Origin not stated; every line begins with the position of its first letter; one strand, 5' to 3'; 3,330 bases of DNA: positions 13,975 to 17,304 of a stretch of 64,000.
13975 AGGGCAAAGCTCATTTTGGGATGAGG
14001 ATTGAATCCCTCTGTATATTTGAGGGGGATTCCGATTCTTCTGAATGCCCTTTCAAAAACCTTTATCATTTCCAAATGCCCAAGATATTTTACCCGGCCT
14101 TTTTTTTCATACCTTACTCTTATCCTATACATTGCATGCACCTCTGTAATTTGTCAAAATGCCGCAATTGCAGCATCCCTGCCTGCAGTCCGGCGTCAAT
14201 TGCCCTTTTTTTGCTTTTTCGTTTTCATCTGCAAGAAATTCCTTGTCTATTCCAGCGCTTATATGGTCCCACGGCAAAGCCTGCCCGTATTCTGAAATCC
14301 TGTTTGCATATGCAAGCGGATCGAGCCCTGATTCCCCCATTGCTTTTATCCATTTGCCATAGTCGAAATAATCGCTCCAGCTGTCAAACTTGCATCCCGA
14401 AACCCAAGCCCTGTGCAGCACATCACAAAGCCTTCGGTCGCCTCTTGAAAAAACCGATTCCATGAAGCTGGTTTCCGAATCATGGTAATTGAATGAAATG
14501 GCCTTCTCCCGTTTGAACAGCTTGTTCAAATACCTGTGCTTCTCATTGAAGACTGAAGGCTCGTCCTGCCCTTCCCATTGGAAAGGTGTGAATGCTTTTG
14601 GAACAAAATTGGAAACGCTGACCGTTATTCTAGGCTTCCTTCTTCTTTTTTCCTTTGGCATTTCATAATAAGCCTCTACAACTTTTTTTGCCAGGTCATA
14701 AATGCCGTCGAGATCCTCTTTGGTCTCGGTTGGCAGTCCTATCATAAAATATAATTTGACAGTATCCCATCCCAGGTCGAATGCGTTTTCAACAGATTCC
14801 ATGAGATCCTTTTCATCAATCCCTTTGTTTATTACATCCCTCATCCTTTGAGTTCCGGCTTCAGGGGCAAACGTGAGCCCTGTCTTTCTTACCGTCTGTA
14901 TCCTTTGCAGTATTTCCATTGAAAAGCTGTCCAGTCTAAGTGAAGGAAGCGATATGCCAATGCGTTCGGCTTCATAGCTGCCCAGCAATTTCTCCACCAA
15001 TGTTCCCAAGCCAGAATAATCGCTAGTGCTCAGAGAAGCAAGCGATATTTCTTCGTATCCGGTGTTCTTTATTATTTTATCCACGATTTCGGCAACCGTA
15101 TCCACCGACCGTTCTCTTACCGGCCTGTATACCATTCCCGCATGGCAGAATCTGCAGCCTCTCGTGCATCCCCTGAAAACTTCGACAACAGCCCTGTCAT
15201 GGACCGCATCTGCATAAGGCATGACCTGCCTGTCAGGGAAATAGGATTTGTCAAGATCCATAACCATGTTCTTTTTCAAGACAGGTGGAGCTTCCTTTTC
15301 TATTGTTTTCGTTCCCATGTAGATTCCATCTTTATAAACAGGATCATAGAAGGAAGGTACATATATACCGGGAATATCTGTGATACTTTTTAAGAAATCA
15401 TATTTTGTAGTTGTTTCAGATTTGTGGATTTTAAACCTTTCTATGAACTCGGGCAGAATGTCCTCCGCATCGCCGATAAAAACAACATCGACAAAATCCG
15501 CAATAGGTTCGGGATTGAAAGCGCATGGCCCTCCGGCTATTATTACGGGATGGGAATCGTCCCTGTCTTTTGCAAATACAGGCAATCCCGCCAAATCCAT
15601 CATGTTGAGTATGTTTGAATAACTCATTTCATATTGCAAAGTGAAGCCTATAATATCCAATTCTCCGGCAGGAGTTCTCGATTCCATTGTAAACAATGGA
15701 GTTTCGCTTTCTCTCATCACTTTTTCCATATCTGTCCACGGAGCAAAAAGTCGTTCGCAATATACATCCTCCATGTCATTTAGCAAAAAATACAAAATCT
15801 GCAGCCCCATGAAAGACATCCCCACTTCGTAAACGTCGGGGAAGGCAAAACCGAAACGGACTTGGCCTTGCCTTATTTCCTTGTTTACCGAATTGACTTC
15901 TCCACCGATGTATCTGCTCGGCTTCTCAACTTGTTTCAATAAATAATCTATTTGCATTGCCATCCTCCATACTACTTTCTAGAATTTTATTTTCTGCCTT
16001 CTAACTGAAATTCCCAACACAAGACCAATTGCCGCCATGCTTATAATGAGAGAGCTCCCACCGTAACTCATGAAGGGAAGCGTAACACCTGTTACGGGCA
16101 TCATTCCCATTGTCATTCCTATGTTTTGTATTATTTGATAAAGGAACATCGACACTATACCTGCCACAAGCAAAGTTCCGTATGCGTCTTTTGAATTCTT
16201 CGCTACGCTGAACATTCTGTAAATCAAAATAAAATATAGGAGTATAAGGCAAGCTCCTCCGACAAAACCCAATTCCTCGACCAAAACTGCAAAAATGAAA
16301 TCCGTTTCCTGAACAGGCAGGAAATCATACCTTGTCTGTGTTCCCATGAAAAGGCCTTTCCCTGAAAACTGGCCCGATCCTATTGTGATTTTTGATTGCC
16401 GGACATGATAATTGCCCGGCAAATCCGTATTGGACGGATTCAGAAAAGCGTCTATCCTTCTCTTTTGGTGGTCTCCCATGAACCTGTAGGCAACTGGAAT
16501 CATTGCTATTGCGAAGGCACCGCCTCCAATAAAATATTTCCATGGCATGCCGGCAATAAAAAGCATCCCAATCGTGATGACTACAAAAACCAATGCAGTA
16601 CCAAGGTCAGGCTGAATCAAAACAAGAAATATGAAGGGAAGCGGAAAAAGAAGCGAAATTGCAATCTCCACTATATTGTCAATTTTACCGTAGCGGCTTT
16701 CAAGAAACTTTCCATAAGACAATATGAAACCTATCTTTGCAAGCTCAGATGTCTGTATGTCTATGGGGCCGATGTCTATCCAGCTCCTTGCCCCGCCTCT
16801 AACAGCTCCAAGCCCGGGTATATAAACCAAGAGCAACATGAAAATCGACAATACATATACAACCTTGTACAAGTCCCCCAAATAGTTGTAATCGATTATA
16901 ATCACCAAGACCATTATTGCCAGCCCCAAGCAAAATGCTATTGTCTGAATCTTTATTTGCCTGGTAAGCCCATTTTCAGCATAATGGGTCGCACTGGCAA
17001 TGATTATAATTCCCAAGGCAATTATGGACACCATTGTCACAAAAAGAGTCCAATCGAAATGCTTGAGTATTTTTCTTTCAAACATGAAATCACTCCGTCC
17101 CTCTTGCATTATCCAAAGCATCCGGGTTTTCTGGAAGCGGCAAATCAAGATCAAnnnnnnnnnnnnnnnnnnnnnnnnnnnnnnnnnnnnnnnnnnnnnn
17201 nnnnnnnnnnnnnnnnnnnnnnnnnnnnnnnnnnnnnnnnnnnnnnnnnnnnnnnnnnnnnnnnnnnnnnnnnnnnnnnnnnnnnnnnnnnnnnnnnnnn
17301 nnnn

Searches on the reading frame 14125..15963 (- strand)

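Call 53: search_protein_families(library=pfam, proteins=[window:14125-15963:-], max_evalue=0.00001)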
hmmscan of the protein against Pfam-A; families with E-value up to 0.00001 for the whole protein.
window:14125-15963:- (612 aa): 2 families
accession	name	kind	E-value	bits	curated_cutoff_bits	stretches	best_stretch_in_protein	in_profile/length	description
PF19864.5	Radical_SAM_N2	-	1.1e-63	213.6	29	1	53-203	1-151/151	Radical SAM proteins, N-terminal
PF04055.27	Radical_SAM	-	7.3e-24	85.2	29.5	1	260-425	1-166/166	Radical SAM superfamily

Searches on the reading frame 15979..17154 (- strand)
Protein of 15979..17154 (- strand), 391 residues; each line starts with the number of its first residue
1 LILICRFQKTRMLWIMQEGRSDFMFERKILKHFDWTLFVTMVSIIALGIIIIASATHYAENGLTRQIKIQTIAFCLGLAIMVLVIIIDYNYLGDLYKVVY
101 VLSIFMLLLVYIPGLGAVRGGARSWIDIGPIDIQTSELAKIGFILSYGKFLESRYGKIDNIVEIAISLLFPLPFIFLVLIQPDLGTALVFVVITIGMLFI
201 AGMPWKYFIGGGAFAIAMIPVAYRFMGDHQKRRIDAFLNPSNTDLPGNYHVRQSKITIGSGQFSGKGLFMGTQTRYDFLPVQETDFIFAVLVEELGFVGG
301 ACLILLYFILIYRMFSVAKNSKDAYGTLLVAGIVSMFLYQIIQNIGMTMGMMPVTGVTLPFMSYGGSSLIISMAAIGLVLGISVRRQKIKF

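Call 53: search_protein_families(library=pfam, proteins=[window:15979-17154:-], max_evalue=0.00001)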
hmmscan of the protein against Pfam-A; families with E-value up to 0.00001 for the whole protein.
window:15979-17154:- (391 aa): 1 family
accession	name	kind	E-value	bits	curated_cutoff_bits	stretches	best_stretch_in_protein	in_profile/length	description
PF01098.24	FTSW_RODA_SPOVE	-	3.9e-93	312.7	26.4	1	37-386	4-354/356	Cell cycle protein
